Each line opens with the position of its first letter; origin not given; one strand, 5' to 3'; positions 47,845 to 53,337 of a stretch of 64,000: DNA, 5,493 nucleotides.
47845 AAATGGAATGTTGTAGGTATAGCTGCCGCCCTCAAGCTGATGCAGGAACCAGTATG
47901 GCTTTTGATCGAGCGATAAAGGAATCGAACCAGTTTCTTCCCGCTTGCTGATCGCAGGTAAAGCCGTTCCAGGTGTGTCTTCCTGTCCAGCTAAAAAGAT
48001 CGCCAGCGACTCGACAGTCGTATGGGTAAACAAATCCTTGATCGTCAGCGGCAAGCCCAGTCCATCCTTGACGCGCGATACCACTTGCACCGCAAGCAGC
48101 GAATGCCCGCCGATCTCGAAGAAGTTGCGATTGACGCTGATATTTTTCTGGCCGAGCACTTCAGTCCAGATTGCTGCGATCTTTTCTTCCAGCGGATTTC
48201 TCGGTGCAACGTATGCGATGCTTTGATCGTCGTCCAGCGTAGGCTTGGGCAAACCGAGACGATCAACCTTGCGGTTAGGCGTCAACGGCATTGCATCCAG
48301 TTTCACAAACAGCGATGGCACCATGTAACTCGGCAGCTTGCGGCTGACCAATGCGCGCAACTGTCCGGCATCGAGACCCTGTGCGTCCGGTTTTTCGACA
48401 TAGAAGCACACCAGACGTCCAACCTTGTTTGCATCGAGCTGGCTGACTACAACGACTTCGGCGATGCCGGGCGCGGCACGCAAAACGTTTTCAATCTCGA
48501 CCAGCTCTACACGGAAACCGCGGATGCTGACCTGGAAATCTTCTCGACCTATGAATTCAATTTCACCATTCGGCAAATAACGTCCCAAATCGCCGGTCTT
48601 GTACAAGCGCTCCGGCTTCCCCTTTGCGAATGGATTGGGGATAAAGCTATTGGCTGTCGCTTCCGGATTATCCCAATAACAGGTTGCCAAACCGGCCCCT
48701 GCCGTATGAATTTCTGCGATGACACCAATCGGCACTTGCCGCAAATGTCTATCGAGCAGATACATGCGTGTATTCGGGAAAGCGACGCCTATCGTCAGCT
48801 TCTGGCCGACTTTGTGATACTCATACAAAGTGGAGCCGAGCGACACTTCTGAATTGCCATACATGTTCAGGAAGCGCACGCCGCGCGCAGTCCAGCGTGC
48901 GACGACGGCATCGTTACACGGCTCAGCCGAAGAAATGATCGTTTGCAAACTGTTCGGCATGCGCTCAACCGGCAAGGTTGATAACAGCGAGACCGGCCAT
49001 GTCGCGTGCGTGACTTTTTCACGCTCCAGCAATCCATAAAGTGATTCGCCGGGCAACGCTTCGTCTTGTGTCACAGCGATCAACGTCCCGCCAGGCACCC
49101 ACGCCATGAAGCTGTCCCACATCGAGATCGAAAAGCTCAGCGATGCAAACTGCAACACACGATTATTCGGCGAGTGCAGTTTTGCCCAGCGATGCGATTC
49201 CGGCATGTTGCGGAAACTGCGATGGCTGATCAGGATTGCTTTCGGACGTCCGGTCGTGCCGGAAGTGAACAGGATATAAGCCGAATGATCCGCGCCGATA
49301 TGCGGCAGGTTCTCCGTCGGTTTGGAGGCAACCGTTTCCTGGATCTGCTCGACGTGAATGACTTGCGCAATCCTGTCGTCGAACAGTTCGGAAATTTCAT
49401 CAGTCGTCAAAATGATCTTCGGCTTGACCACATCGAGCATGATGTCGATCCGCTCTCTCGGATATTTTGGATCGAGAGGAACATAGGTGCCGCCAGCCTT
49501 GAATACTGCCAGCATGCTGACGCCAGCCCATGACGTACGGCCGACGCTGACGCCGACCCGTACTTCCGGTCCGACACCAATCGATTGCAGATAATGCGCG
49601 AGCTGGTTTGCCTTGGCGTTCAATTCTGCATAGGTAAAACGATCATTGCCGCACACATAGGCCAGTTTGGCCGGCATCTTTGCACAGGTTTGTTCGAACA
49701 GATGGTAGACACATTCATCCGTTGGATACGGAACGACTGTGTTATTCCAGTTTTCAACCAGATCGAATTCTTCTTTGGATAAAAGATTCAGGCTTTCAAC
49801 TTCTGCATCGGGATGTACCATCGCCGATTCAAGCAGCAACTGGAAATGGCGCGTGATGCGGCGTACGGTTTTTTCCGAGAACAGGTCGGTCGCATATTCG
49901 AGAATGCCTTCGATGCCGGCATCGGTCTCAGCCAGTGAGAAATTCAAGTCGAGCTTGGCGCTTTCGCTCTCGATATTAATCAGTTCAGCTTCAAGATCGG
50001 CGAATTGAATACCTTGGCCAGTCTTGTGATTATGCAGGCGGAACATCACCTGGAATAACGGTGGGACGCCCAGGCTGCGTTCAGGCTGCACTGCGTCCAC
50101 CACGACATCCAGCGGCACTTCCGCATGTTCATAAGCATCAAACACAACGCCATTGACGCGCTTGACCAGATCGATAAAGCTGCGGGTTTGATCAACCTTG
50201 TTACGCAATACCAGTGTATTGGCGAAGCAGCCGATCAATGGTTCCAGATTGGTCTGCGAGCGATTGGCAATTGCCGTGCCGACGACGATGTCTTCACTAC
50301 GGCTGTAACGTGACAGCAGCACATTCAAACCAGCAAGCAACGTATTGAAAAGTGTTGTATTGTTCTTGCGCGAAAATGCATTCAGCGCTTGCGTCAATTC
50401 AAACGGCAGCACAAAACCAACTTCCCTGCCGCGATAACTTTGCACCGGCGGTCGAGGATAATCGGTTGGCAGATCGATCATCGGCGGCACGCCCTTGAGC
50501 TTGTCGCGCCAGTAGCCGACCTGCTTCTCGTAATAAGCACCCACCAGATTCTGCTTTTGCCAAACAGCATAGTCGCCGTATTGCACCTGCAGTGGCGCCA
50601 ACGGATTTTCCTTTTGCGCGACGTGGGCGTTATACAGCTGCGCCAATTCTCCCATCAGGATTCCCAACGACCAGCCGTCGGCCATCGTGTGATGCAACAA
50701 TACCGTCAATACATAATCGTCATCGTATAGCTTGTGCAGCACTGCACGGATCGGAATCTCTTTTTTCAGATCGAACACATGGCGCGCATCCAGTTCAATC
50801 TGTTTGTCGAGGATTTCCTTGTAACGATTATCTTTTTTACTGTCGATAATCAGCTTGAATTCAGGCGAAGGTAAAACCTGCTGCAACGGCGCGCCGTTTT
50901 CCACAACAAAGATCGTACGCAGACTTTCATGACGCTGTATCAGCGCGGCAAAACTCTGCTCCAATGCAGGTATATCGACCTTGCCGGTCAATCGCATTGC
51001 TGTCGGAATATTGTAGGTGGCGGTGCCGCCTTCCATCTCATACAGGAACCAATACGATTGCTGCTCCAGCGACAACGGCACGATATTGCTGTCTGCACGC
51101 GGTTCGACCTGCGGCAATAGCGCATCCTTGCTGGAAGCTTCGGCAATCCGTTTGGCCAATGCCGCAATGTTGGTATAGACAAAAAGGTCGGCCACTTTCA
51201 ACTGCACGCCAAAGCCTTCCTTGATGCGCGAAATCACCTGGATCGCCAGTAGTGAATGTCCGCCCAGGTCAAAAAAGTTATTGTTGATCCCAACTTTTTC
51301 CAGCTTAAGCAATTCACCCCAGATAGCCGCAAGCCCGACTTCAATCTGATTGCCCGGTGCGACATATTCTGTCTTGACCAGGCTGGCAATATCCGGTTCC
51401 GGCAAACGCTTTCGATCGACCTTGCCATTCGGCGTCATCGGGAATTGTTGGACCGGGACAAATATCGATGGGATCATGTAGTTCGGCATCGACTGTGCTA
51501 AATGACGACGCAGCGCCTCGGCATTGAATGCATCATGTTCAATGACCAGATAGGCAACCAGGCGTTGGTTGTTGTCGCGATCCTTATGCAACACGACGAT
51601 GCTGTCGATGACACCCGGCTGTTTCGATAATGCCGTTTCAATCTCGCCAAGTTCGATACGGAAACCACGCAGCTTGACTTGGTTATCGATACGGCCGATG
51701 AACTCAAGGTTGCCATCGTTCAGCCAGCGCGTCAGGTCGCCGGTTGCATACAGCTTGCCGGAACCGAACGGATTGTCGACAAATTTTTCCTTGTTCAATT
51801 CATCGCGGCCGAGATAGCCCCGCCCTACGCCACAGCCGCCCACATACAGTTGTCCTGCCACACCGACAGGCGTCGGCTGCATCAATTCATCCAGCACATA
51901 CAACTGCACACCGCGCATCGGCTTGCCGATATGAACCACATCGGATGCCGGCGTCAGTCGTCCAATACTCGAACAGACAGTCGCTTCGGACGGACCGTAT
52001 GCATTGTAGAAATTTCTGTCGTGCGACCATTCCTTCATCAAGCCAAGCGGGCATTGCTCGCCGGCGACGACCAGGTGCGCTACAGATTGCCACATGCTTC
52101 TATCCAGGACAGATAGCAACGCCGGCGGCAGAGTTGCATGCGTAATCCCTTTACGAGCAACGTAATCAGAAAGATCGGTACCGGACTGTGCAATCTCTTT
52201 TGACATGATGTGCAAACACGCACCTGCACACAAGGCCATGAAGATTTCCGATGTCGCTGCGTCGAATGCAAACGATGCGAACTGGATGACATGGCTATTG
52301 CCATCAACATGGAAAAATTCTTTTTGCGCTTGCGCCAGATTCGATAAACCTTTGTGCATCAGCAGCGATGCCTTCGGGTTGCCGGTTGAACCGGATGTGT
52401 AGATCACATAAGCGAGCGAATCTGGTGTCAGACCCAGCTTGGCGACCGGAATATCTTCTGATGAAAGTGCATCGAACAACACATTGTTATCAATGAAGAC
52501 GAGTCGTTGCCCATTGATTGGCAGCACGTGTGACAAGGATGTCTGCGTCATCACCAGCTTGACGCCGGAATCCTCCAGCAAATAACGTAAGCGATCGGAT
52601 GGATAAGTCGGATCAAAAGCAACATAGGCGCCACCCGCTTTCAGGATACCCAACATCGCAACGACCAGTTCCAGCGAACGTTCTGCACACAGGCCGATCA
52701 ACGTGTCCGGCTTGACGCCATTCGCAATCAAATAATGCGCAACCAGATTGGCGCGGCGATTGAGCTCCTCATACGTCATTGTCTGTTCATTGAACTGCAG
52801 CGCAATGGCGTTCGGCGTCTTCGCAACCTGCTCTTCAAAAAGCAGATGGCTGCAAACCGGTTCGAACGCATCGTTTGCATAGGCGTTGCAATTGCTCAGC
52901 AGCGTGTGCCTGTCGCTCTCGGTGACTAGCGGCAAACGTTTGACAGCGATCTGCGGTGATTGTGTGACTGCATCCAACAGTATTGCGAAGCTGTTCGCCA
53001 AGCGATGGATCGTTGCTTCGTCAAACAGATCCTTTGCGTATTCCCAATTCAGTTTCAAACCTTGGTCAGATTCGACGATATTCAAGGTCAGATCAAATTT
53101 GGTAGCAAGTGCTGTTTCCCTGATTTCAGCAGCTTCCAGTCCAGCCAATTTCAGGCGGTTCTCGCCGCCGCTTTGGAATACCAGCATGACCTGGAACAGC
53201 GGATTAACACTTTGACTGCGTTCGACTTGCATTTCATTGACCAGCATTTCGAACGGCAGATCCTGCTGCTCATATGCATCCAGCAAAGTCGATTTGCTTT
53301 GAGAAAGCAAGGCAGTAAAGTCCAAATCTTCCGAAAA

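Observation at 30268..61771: Uncharacterised ~31.5 kb FAAL-primed NRPS-PKS cluster with a non-textbook domain string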

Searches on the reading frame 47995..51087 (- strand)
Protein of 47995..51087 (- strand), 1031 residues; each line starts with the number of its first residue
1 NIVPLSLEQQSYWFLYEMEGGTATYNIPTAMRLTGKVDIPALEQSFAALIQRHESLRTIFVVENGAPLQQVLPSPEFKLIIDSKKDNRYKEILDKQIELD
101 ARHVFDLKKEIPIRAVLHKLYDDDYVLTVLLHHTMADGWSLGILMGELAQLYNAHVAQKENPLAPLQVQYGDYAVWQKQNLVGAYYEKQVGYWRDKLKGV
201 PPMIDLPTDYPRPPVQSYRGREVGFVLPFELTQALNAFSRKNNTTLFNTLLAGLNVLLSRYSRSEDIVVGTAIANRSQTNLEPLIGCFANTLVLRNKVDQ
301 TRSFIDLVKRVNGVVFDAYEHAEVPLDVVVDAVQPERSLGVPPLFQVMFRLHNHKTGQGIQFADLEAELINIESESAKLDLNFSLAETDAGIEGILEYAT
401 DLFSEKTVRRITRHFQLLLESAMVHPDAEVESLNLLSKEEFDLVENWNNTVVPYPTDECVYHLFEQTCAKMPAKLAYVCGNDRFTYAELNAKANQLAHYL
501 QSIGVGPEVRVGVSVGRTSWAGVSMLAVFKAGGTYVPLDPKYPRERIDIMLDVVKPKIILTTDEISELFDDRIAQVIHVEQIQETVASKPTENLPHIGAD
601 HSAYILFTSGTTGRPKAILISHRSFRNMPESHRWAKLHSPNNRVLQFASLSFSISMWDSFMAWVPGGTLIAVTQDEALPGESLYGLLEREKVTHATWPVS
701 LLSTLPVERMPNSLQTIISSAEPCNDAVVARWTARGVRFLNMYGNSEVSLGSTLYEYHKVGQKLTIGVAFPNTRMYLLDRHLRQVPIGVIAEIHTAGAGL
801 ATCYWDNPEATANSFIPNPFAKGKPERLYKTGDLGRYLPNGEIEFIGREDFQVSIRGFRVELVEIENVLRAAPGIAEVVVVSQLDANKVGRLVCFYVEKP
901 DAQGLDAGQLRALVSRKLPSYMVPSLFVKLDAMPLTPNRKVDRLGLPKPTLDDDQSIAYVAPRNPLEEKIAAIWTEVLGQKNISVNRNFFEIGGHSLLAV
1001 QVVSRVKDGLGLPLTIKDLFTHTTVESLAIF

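Call 5: search_protein_families(library=pfam, proteins=[window:48388-51087:-], max_evalue=0.001)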
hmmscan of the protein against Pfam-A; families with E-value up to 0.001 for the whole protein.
window:48388-51087:- (900 aa): 2 families
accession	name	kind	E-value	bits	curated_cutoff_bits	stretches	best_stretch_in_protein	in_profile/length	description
PF00668.25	Condensation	-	1.1e-101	341.3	30.6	1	2-440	4-451/456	Condensation domain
PF00501.34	AMP-binding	-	4.8e-68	230.1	29.9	1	464-805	1-384/384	AMP-binding enzyme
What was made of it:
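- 38965..59487 (-): NRPS, 6840 aa (NCBI HEY8102378.1): FAAL-ACP, four C-A-T modules and one C-A(keto)-KR-T module. Pfam on ten overlapping pieces (call 5).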

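Call 60: search_protein_families(library=ncbifam, proteins=[window:47995-51087:-], max_evalue=0.00001)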
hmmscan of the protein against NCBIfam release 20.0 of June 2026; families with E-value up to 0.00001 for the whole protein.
window:47995-51087:- (1031 aa): 95 families (the best 25 are shown)
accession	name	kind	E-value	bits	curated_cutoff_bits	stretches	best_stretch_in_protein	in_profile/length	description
NF004282.0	PRK05691.1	subfamily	7.6e-221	735.8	4090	2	3-624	1729-2357/4334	non-ribosomal peptide synthase/polyketide synthase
NF047350.1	aureusi_NRPS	equivalog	1.7e-184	615.6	2500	1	5-1029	997-1987/2373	aureusimine non-ribosomal peptide synthetase AusA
NF041803.1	NRPS_SolG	exception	7.9e-122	407.9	2200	1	49-1028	158-1151/1163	solanimycin non-ribosomal peptide synthetase SolG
TIGR01733.1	AA-adenyl-dom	subfamily_domain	5.2e-117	391.1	317.4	1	485-880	1-409/409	amino acid adenylation domain-containing protein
NF038078.1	NRPS_MxcG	equivalog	3.5e-105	352.6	2300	1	3-1029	5-1038/1442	myxochelin non-ribosomal peptide synthetase MxcG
NF007605.2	PRK10252.1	equivalog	5.6e-97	325.6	2400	1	3-1028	4-1037/1292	enterobactin non-ribosomal peptide synthetase EntF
TIGR03443.1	alpha_am_amid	equivalog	3.3e-78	263.3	1030.1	3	193-576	2-362/1390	L-aminoadipate-semialdehyde dehydrogenase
NF003417.0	PRK04813.1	subfamily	3e-66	224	476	1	464-946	9-499/505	D-alanine--poly(phosphoribitol) ligase subunit DltA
TIGR01734.1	D-ala-DACP-lig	equivalog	1.5e-62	211.8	559.85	1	465-946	7-498/504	D-alanine--poly(phosphoribitol) ligase subunit DltA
TIGR03098.1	ligase_PEP_1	hypoth_equivalog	4.8e-54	183.7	592.35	1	460-946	2-514/517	acyl-CoA ligase (AMP-forming), exosortase A system-associated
NF004837.0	PRK06187.1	subfamily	8.6e-52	176.1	476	1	459-949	9-521/531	long-chain-fatty-acid--CoA ligase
NF052269.1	Staph_lig_FadD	equivalog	1.7e-40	138.9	650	1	481-948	25-491/499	long-chain-fatty-acid--CoA ligase FadD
NF005863.0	PRK07798.1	subfamily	5.5e-40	137.4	543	1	462-942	8-523/540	acyl-CoA synthetase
NF006572.0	PRK09088.1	equivalog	5e-37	127.7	696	1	478-946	23-483/491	acyl-CoA synthetase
NF004822.0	PRK06178.1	equivalog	2.3e-36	125.6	782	2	589-946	202-563/571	acyl-CoA synthetase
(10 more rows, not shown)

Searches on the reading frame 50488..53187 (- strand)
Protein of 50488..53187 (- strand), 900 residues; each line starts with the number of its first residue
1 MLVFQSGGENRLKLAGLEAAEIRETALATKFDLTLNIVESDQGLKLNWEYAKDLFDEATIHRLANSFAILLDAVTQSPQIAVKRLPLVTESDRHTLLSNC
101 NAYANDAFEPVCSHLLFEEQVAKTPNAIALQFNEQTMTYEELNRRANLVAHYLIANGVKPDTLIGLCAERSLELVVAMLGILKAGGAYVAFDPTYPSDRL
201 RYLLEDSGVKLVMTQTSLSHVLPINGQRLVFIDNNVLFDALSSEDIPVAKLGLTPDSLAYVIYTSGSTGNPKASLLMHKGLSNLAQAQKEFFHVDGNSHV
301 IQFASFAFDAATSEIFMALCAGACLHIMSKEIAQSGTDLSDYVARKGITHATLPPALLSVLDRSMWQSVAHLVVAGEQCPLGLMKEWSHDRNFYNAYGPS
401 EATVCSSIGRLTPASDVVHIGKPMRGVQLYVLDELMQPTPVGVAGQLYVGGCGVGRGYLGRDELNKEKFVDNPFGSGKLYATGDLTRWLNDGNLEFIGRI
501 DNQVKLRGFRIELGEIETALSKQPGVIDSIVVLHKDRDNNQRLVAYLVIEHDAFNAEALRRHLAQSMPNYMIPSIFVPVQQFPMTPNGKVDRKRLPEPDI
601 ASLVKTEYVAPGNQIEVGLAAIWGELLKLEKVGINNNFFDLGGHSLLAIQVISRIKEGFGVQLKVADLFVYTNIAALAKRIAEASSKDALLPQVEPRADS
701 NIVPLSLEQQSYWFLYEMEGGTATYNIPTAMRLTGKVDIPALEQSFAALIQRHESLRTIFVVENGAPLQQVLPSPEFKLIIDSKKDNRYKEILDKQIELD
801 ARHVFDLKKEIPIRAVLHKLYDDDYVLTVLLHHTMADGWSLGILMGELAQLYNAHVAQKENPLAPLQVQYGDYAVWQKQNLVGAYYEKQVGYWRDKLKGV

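Call 5: search_protein_families(library=pfam, proteins=[window:50488-53187:-], max_evalue=0.001)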
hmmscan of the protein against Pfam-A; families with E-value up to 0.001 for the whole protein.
window:50488-53187:- (900 aa): 4 families
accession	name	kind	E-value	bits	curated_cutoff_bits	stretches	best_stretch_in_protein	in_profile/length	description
PF00501.34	AMP-binding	-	3.3e-78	263.6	29.9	1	117-459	1-384/384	AMP-binding enzyme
PF00668.25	Condensation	-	1.2e-59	202.7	30.6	2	701-899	3-204/456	Condensation domain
PF00550.31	PP-binding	-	4.9e-15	56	20.8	1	619-681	3-67/67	Phosphopantetheine attachment site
PF13193.12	AMP-binding_C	-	1.6e-10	42.2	24.5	1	515-589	1-76/76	AMP-binding enzyme C-terminal domain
